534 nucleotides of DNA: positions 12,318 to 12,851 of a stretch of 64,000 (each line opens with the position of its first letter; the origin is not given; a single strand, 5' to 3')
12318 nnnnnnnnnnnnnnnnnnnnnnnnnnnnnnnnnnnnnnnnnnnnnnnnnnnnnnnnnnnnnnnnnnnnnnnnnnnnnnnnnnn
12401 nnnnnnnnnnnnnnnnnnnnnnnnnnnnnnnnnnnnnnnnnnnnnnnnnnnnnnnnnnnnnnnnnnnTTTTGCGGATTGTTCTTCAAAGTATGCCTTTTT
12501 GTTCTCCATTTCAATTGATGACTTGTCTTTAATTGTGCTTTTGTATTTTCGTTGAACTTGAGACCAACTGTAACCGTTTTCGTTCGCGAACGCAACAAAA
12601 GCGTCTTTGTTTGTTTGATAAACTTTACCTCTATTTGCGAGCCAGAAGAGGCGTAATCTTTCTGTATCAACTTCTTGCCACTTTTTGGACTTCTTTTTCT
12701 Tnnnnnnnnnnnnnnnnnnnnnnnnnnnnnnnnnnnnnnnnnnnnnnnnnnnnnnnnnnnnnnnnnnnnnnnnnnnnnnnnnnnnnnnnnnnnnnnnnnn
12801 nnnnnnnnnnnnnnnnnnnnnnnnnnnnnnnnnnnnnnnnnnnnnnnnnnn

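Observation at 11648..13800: Apparently intact, very compact two-gene Harbinger/PIF transposon with candidate TIRs abutting both stop codons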

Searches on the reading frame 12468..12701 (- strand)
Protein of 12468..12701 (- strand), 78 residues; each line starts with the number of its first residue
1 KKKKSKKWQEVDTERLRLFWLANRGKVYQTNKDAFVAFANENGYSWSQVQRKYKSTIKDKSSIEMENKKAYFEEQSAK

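Call 63: search_solved_structures(query=A4, max_evalue=10)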
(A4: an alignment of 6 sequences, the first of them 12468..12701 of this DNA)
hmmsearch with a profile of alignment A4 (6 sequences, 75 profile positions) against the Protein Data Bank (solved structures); distinct sequences matched with E-value up to 10: 14.
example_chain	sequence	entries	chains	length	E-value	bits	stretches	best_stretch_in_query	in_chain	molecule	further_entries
1lfu_P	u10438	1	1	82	0.00043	24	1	7-61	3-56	homeobox protein PBX1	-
1puf_B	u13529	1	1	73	0.00049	23.8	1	8-61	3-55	Pre-B-cell leukemia transcription factor-1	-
1b72_B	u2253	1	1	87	0.00081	23.1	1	8-61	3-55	PROTEIN (PBX1)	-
5zjq_B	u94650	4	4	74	0.0076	20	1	7-67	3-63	Homeobox protein extradenticle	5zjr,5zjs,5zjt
7yb4_A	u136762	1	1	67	0.0089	19.8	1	7-60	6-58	Homeobox protein extradenticle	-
4cyc_B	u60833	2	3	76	0.0091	19.7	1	8-67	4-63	HOMEOBOX PROTEIN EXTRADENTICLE | HOMEOTIC PROTEIN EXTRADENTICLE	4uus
1b8i_B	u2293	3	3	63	0.01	19.6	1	8-60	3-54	PROTEIN (HOMEOBOX PROTEIN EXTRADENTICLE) | Homeobox protein extradenticle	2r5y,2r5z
1du6_A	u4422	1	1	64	0.049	17.4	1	14-60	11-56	HOMEOBOX PROTEIN PBX1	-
9nri_BQ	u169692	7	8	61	0.11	16.3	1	22-55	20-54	Large ribosomal subunit protein eL20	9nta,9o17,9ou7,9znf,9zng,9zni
1y66_A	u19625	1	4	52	0.18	15.6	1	11-48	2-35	engrailed homeodomain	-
2p6j_A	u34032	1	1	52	0.23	15.2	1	11-46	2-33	designed engrailed homeodomain variant UVF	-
7bqq_A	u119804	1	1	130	0.4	14.5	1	27-69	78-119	Gogy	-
9y6s_7I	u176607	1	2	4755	1.2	12.9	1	16-51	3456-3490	Dynein heavy chain, putative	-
6wb9_4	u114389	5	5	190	2.4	12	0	30-67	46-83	ER membrane protein complex subunit 4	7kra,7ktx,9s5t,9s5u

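Call 75: predict_structure(alignment_id=A4)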
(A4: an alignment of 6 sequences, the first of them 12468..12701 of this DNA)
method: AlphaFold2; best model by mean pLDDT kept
length: 78 residues; sequences in the alignment: 6
mean_pLDDT: 79.5   pTM: 0.59
mean pLDDT of the five models: 79.5, 79.0, 78.6, 78.3, 74.9
residues with pLDDT >= 90: 26; 70-90: 30; 50-70: 22; < 50: 0
segments of 3 or more residues with pLDDT < 50: none
pLDDT, mean of each block of 10 residues (from residue 1): 76 90 83 91 92 78 56 68
secondary structure, 60 per line:
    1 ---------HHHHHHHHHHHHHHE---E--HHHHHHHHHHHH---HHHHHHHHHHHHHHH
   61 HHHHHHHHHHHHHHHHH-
elements in order: H10-23 H31-42 H46-77

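Call 77: fold_search(model_id=the predicted structure, library=pdb)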
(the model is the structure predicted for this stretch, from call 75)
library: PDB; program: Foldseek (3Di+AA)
matches with E <= 10: 523; with E <= 0.001: 0
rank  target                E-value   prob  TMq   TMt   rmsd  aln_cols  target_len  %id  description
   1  4uus_F                2.8e-01  0.69  0.47  0.52   4.8        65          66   20  CRYSTAL STRUCTURE OF A UBX-EXD-DNA COMPLEX INCLUDING THE UBDA MOTIF (released 2015-02-18)
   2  2ld5_MODEL_1_A        3.5e-01  0.54  0.42  0.47   8.9        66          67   21  Solution NMR-derived complex structure of Hoxa13 DNA binding domain bound to DNA (released 2011-08-10)
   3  5lty_K                3.7e-01  0.75  0.53  0.57   5.5        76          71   21  Homeobox transcription factor CDX2 bound to methylated DNA (released 2017-05-31)
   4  5lty_M                4.0e-01  0.72  0.54  0.58   5.3        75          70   21  Homeobox transcription factor CDX2 bound to methylated DNA (released 2017-05-31)
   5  2lr8_MODEL_1_A        4.3e-01  0.96  0.54  0.59   2.3        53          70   19  Solution NMR Structure of CASP8-associated protein 2 from Homo sapiens, Northeast Structural Genomics Consorti (released 2012-06-27)
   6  1puf_B                4.9e-01  0.44  0.39  0.41   5.2        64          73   22  Crystal Structure of HoxA9 and Pbx1 homeodomains bound to DNA (released 2003-09-02)
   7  2r5y_B                5.2e-01  0.60  0.45  0.55   4.1        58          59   19  Structure of Scr/Exd complex bound to a consensus Hox-Exd site (released 2008-02-05)
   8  4cyc_B                5.2e-01  0.57  0.45  0.55   4.1        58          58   19  CRYSTAL STRUCTURE OF A UBX-EXD-DNA COMPLEX INCLUDING THE HEXAPEPTIDE AND UBDA MOTIFS (released 2015-02-18)
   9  1b72_B                5.2e-01  0.51  0.47  0.49   6.6        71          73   21  PBX1, HOMEOBOX PROTEIN HOX-B1/DNA TERNARY COMPLEX (released 1999-02-19)
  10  2cqq_MODEL_1_A        6.0e-01  0.80  0.53  0.57   2.6        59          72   24  Solution Structure of RSGI RUH-037, a myb DNA-binding domain in human cDNA (released 2005-11-20)
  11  5zjq_B                6.0e-01  0.47  0.45  0.47   5.7        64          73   20  Structure of AbdB/Exd complex bound to a 'Red14' DNA sequence (released 2018-08-29)
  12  2lp0_MODEL_1_A        6.4e-01  0.54  0.47  0.57   6.5        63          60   19  The solution structure of homeodomain-protein complex (released 2012-06-06)
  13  4xrm_A                6.9e-01  0.63  0.46  0.57   3.5        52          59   15  homodimer of TALE type homeobox transcription factor MEIS1 complexes with specific DNA (released 2015-11-04)
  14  5zjt_E                6.9e-01  0.54  0.45  0.58   5.8        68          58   24  Structure of AbdB/Exd complex bound to a 'Black14' DNA sequence (released 2018-08-29)
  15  4uus_A                7.4e-01  0.30  0.41  0.46   5.0        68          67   16  CRYSTAL STRUCTURE OF A UBX-EXD-DNA COMPLEX INCLUDING THE UBDA MOTIF (released 2015-02-18)
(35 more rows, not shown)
